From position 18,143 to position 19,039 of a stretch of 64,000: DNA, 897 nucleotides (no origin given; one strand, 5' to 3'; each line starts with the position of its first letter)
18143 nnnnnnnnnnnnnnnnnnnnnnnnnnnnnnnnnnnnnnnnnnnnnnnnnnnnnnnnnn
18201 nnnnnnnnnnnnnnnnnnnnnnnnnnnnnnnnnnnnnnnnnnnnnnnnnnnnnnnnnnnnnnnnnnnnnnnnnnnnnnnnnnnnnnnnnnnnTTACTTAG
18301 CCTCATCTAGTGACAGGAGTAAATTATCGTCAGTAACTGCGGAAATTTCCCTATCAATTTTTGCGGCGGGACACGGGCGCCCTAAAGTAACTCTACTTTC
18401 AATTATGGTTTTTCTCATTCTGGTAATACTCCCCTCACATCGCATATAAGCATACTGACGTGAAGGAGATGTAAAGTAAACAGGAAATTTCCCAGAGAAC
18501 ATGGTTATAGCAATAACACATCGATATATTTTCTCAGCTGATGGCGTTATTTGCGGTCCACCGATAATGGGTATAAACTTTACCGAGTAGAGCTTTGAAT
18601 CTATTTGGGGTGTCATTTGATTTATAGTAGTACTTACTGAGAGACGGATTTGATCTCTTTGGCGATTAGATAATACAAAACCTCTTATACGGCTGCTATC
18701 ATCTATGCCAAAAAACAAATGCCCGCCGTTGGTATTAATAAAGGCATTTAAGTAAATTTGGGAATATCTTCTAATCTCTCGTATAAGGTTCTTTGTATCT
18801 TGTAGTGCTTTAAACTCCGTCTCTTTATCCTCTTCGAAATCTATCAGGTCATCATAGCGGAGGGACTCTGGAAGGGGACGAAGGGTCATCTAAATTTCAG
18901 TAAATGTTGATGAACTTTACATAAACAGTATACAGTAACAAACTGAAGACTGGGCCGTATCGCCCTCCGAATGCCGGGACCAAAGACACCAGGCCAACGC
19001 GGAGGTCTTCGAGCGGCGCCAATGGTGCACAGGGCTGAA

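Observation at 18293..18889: Stand-alone Schlafen/AlbA_2-like gene with foreign-looking composition inside a repeat-bracketed island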

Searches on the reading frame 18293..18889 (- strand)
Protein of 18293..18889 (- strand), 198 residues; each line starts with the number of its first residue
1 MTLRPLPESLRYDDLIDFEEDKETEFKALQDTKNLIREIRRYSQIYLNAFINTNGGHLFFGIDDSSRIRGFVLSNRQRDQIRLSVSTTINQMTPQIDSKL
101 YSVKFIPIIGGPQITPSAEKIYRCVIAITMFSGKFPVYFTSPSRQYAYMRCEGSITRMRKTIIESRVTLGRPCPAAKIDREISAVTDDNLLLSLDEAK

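Call 3: search_protein_families(library=pfam, proteins=[window:18293-18889:-], max_evalue=10)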
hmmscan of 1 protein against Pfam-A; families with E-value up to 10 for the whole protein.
window:18293-18889:- (198 aa): 2 families
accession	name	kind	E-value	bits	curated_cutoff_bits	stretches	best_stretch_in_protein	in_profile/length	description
PF04326.19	SLFN_AlbA_2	-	6.7e-11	43.2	25.3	1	20-157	1-116/118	Schlafen, AlbA_2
PF04778.17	LMP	-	0.033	14.5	26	1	13-38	58-83/158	LMP repeated region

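Call 7: find_homologous_proteins(query=window:18293-18889:-, max_evalue=0.001)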
Query window:18293-18889:- (198 aa): 2 proteins with E <= 0.001 among 73 candidates.
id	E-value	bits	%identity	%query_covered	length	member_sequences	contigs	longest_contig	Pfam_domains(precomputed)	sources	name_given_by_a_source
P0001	1.1e-125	434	100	100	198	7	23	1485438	PF04326.20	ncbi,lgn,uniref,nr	ncbi:putative DNA-binding domain-containing protein [Giardia duodenalis]|uniref:DNA-binding domain-c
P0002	6.8e-28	115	37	95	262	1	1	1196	PF04326.20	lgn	-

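Call 10: list_cluster_members(proteins=[P0001, P0002])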
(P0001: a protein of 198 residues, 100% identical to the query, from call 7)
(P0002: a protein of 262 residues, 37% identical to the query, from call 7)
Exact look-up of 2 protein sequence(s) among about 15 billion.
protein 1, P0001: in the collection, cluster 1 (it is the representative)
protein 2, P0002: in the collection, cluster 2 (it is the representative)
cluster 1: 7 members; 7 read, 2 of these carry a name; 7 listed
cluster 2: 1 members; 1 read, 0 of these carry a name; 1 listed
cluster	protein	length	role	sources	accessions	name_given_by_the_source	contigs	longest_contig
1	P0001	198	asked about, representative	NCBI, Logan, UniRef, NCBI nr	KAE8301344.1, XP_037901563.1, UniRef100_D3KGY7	putative DNA-binding domain-containing protein [Giardia duodenalis] | DNA-binding domain-containing protein n=1 Tax=Giardia intestinalis (strain ATCC 50803 / ... | putative DNA-binding domain-containing protein [Giardia intestinalis]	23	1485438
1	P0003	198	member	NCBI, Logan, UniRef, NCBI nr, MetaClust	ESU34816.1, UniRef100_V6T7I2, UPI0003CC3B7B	Putative ATP-binding protein [Giardia duodenalis] | Putative ATP-binding protein n=1 Tax=Giardia intestinalis TaxID=5741 RepID=V6T7I2_GIAIN | Putative ATP-binding protein [Giardia intestinalis]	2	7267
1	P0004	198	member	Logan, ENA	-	-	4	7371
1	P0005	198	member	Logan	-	-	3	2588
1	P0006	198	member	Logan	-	-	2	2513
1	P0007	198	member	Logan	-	-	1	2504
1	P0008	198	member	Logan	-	-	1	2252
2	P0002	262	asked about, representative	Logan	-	-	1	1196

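Call 12: find_encoding_contigs(protein=P0002, flank=5000)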
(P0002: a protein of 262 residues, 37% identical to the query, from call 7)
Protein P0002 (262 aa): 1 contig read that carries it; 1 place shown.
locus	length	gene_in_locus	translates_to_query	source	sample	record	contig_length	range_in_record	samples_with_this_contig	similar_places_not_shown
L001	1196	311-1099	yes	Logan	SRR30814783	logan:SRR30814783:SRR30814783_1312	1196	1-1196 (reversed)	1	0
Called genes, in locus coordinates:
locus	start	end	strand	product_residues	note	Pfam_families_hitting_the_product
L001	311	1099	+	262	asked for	PF04326:SLFN_AlbA_2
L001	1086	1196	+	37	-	?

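Call 17: search_protein_representatives(protein=window:18293-18889:-)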
Query: 198 residues. Proteins with E-value up to 0.001 (for the whole library): 744; up to 1e-10: 111; up to 1e-30: 7. The best 150 are listed.
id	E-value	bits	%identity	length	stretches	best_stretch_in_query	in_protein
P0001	3.4e-126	434.2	100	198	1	1-198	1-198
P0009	2.9e-72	258.4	31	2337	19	30-119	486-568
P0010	8.9e-44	165.6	45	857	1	1-183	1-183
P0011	1.6e-32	128.8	41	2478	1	5-175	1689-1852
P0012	1.8e-31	125.5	39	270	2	2-124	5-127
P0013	6.7e-31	123.6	42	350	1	1-164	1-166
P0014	9.2e-31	123.1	40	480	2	4-108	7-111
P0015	1.8e-29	119.0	41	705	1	4-183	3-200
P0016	6.3e-29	117.2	39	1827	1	7-169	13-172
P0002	2.2e-28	115.4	44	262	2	3-108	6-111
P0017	7.4e-27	110.4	39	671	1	10-171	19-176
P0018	2.2e-26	108.8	39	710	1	5-172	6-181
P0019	4.2e-26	108.0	40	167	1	3-150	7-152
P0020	7.6e-26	107.1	38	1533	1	8-169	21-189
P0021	8.7e-26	106.9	36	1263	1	13-177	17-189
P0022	1.0e-25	106.7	38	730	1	9-176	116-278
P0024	1.4e-24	103.0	38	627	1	11-176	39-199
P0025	1.4e-24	103.0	38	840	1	16-177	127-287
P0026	2.0e-24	102.5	35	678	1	12-174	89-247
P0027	1.9e-23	99.3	34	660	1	14-174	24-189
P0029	6.5e-23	97.6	39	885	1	13-172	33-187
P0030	9.1e-23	97.1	39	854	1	7-176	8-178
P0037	2.6e-21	92.3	35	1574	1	7-168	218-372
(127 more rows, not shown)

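Call 18: list_cluster_members(proteins=[P0009, P0010, P0011, P0012, P0013, P0014, P0015, P0016, P0017, P0018])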
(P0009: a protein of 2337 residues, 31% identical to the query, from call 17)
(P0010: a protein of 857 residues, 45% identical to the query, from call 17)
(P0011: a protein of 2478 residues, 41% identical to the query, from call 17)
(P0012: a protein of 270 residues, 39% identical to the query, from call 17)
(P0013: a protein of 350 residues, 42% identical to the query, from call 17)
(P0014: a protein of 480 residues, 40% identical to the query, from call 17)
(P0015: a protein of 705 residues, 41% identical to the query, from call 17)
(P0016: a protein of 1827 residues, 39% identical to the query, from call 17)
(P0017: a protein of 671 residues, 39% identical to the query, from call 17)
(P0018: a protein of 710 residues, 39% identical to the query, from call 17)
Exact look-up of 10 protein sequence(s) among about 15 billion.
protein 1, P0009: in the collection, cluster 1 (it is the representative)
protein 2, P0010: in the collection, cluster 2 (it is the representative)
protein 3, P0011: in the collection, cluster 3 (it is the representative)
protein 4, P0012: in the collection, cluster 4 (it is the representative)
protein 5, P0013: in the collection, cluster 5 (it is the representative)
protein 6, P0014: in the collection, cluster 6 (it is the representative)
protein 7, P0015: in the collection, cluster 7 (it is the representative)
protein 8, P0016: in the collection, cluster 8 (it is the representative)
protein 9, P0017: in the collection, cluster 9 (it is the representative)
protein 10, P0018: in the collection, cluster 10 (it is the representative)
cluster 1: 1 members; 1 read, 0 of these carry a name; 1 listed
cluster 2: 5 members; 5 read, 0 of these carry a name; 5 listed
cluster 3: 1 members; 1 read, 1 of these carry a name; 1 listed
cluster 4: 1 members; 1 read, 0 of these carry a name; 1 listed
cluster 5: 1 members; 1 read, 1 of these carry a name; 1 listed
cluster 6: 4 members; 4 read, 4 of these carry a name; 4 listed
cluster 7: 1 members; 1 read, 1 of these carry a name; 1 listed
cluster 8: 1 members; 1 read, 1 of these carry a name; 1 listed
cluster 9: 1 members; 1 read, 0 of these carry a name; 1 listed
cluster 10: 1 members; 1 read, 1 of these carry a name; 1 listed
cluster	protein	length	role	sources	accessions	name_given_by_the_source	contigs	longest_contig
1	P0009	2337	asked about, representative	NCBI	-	-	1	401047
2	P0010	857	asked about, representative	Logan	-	-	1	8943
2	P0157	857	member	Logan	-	-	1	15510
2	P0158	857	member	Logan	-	-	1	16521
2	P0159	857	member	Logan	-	-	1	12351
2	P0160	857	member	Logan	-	-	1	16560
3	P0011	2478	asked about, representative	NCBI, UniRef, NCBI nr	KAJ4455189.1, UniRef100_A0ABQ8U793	putative eIF-2-alpha kinase GCN2 [Paratrimastix pyriformis] | non-specific serine/threonine protein kinase n=1 Tax=Paratrimastix pyriformis ...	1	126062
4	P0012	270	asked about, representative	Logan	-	-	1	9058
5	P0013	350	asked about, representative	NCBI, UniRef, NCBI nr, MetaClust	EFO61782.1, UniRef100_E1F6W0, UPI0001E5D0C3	AAA-4 domain protein [Giardia lamblia P15] | AAA-4 domain protein n=1 Tax=Giardia intestinalis (strain P15) TaxID=658858 ... | status=active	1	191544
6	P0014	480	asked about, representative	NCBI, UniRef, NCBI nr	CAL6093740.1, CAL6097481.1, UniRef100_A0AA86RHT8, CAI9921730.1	AAA-4_domain protein [Hexamita inflata] | AAA-4 domain protein n=1 Tax=Hexamita inflata TaxID=28002 RepID=A0AA86RHT8_9EUKA | AAA-4 domain protein [Hexamita inflata]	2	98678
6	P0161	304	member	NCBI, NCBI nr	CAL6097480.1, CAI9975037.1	AAA-4_domain protein [Hexamita inflata] | AAA-4 domain protein [Hexamita inflata]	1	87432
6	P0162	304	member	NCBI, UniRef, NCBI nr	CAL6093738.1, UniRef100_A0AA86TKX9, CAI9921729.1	AAA-4_domain protein [Hexamita inflata] | AAA-4 domain protein n=1 Tax=Hexamita inflata TaxID=28002 RepID=A0AA86TKX9_9EUKA | AAA-4 domain protein [Hexamita inflata]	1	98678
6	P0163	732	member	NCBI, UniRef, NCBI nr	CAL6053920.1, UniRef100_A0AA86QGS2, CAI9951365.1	AAA-4_domain protein [Hexamita inflata] | AAA-4 domain protein n=2 Tax=Hexamita inflata TaxID=28002 RepID=A0AA86QGS2_9EUKA | AAA-4 domain protein [Hexamita inflata]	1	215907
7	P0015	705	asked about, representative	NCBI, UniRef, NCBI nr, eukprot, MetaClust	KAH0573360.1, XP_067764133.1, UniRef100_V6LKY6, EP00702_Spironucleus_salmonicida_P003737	AAA-4 domain protein [Spironucleus salmonicida] | AAA-4 domain protein n=1 Tax=Spironucleus salmonicida TaxID=348837 RepID=V6LKY6_9EUKA | EST45028.1 AAA-4 domain protein [Spironucleus salmonicida]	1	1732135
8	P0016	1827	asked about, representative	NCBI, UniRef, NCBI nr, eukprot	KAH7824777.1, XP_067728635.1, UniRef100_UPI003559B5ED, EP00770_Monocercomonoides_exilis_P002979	putative ATP-binding protein [Monocercomonoides exilis] | putative ATP-binding protein n=1 Tax=Monocercomonoides exilis TaxID=2049356 ... | MONOS_2961.1-p1 / transcript=MONOS_2961.1 / gene=MONOS_2961 / ...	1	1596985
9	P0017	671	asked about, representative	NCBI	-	-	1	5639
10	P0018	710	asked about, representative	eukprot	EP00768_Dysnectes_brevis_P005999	gnl/Dysnectes_brevis/4566_a6195_507.p1 ...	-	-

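Call 21: search_protein_families(library=pfam, proteins=[P0010, P0011, P0013, P0014, P0015, P0016, P0017, P0018, P0012], max_evalue=0.001)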
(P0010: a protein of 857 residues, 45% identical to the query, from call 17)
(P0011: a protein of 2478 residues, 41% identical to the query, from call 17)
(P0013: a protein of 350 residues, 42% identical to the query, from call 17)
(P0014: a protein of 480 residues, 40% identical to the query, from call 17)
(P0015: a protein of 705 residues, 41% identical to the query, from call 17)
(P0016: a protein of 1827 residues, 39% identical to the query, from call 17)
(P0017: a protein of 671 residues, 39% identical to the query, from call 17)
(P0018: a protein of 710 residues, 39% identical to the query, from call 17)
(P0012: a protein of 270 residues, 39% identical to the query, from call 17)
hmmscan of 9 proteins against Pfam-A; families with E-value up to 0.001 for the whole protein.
P0010 (857 aa): 1 family
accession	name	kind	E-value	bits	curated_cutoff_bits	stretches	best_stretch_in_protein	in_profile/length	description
PF04326.19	SLFN_AlbA_2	-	8.8e-11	42.8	25.3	1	20-158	1-117/118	Schlafen, AlbA_2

P0011 (2478 aa): 9 families
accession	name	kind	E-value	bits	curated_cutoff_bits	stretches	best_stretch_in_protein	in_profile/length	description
PF00069.31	Pkinase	-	6.8e-33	114.6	31.7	2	880-1010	138-260/263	Protein kinase domain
PF04326.19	SLFN_AlbA_2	-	3.8e-15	56.9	25.3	1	1704-1835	1-117/118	Schlafen, AlbA_2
PF05773.27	RWD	-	8.4e-15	55.4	22.8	1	40-141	3-112/112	RWD domain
PF07714.23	PK_Tyr_Ser-Thr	-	7.1e-12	45.6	23.1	1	736-818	78-142/258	Protein tyrosine and serine/threonine kinase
PF13393.11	tRNA-synt_His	-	9.2e-11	42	25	1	1193-1378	129-308/308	Histidyl-tRNA synthetase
PF00931.28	NB-ARC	-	5.6e-05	23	23.5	1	1977-2138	2-167/248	NB-ARC domain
PF12745.12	HGTP_anticodon2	-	0.00017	21.7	24.4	1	1404-1465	21-86/261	Anticodon binding domain of tRNAs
PF13191.12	AAA_16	-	0.00036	21.5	32.6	0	1973-2023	2-60/167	AAA ATPase domain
PF01637.24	ATPase_2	-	0.00059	20.1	33.2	1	1973-2057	1-86/225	ATPase domain predominantly from Archaea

P0013 (350 aa): 1 family
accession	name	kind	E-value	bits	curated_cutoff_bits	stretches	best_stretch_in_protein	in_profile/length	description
PF04326.19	SLFN_AlbA_2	-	1.6e-13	51.6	25.3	1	20-159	1-117/118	Schlafen, AlbA_2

P0014 (480 aa): 2 families
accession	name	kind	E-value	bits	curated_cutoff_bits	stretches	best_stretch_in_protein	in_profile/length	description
PF04326.19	SLFN_AlbA_2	-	1.7e-12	48.4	25.3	1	23-126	1-98/118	Schlafen, AlbA_2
PF08298.17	AAA_PrkA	-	0.00026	20.6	25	1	178-256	30-110/358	PrkA AAA domain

P0015 (705 aa): 1 family
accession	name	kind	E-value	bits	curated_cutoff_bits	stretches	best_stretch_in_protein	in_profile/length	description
PF04326.19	SLFN_AlbA_2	-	1.2e-11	45.6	25.3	1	19-174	1-117/118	Schlafen, AlbA_2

P0016 (1827 aa): 1 family
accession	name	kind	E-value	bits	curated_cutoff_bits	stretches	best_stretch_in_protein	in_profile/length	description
PF04326.19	SLFN_AlbA_2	-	1.2e-14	55.3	25.3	1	26-161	1-117/118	Schlafen, AlbA_2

P0017 (671 aa): 3 families
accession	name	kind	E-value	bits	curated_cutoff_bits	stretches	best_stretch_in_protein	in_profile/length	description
PF04326.19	SLFN_AlbA_2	-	3.4e-13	50.6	25.3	1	29-163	1-117/118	Schlafen, AlbA_2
PF13191.12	AAA_16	-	0.00023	22.1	32.6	0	212-337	2-151/167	AAA ATPase domain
PF00931.28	NB-ARC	-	0.00054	19.7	23.5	1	220-414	6-200/248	NB-ARC domain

P0018 (710 aa): 3 families
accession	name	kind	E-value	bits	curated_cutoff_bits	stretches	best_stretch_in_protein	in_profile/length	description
PF13191.12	AAA_16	-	6e-09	37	32.6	1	200-287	3-91/167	AAA ATPase domain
PF04326.19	SLFN_AlbA_2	-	5.3e-08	33.9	25.3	1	21-167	1-117/118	Schlafen, AlbA_2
PF24883.2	NPHP3_N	-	3.2e-05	24.6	24.8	1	219-248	21-50/164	Nephrocystin 3, N-terminal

P0012 (270 aa): 1 family
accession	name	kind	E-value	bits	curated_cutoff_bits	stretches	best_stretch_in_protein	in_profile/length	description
PF04326.19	SLFN_AlbA_2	-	7e-16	59.3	25.3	1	23-182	1-117/118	Schlafen, AlbA_2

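Call 22: find_encoding_contigs(protein=P0010, flank=8000, max_places=4)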
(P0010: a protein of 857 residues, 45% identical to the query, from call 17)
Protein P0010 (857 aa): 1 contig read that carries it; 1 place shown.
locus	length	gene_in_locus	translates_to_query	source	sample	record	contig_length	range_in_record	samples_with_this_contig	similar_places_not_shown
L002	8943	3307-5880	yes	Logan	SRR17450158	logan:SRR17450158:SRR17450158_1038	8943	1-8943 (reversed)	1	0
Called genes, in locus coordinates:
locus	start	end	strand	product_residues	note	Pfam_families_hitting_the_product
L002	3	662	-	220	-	?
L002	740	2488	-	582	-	PF02493:MORN (weak)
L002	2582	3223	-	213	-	PF01209:Ubie_methyltran (weak), PF13489:Methyltransf_23 (weak), PF13847:Methyltransf_31, PF08241:Methyltransf_11, PF08242:Methyltransf_12 (faint), PF13649:Methyltransf_25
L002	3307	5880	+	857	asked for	PF04326:SLFN_AlbA_2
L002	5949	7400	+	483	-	PF13857:Ank_5 (faint), PF00023:Ank (faint), PF12796:Ank_2, PF13637:Ank_4 (faint), PF13606:Ank_3 (faint), PF12796:Ank_2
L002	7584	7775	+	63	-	-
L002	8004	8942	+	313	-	?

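Call 23: find_encoding_contigs(protein=P0001, flank=10000, max_places=8)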
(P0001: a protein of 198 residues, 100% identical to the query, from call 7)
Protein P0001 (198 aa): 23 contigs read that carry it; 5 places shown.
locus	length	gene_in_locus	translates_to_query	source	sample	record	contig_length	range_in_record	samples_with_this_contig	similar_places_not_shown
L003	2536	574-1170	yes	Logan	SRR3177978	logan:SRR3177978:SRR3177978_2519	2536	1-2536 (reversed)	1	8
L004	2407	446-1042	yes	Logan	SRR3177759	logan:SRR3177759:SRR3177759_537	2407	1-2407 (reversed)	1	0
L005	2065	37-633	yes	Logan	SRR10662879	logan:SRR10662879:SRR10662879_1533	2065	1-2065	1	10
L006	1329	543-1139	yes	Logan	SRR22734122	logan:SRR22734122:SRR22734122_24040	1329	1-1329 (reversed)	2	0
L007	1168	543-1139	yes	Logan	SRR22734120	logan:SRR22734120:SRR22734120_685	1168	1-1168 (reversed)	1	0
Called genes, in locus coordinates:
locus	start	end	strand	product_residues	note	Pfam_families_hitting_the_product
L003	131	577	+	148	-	-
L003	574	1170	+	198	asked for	PF04326:SLFN_AlbA_2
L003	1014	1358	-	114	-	-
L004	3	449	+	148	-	?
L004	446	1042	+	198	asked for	PF04326:SLFN_AlbA_2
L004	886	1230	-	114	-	-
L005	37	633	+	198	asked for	PF04326:SLFN_AlbA_2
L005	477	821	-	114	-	-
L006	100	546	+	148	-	-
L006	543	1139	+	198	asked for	PF04326:SLFN_AlbA_2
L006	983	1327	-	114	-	?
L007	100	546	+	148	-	-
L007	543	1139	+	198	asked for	PF04326:SLFN_AlbA_2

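Call 26: find_encoding_contigs(protein=P0013, flank=10000, max_places=3)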
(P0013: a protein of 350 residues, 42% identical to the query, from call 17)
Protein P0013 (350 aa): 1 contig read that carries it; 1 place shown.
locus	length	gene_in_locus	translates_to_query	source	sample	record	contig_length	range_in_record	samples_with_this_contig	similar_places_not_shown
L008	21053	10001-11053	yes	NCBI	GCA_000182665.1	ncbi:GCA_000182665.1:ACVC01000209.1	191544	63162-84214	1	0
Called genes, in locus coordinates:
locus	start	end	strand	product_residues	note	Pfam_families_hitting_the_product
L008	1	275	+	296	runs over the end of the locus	PF07986:TBCC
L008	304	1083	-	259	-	-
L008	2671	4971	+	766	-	-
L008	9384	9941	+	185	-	PF01712:dNK, PF16575:CLP1_P (weak)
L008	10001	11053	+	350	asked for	PF04326:SLFN_AlbA_2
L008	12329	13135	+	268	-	-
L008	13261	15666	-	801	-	-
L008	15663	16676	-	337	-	-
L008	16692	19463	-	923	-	-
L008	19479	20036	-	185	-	-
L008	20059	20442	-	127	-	-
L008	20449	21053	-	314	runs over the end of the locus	PF04665:Pox_A32 (weak), PF19993:DO-GTPase2 (weak)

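Call 27: find_encoding_contigs(protein=P0160, flank=10000, max_places=2)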
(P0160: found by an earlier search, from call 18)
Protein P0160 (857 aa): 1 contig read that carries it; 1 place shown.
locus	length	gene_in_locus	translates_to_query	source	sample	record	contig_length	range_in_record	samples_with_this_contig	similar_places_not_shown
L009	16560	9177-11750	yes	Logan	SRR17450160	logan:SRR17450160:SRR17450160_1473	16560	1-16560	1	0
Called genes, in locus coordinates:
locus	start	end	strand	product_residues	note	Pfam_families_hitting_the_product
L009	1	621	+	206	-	?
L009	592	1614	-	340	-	PF13418:Beta-prop_TYW4 (faint), PF13415:Beta-prop_FBX42 (weak), PF24681:Kelch_KLHDC2_KLHL20_DRC7, PF24981:Beta-prop_ATRN-LZTR1 (weak), PF01344:Kelch_1 (faint), PF24681:Kelch_KLHDC2_KLHL20_DRC7, PF13415:Beta-prop_FBX42 (weak)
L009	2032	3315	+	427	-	PF00155:Aminotran_1_2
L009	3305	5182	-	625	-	PF25447:RING_ZNF598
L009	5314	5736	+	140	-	-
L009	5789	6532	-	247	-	PF00227:Proteasome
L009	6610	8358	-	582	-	PF02493:MORN (weak)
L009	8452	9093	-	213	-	PF01209:Ubie_methyltran (weak), PF13489:Methyltransf_23 (weak), PF13847:Methyltransf_31, PF08241:Methyltransf_11, PF08242:Methyltransf_12 (faint), PF13649:Methyltransf_25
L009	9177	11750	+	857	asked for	PF04326:SLFN_AlbA_2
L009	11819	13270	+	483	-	PF13857:Ank_5 (faint), PF00023:Ank (faint), PF12796:Ank_2, PF13637:Ank_4 (faint), PF13606:Ank_3 (faint), PF12796:Ank_2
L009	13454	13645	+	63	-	-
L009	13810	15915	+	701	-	PF00069:Pkinase, PF07714:PK_Tyr_Ser-Thr, PF12796:Ank_2 (weak), PF13637:Ank_4 (faint), PF00023:Ank (faint), PF12796:Ank_2, PF13606:Ank_3 (faint), PF12796:Ank_2, +1 more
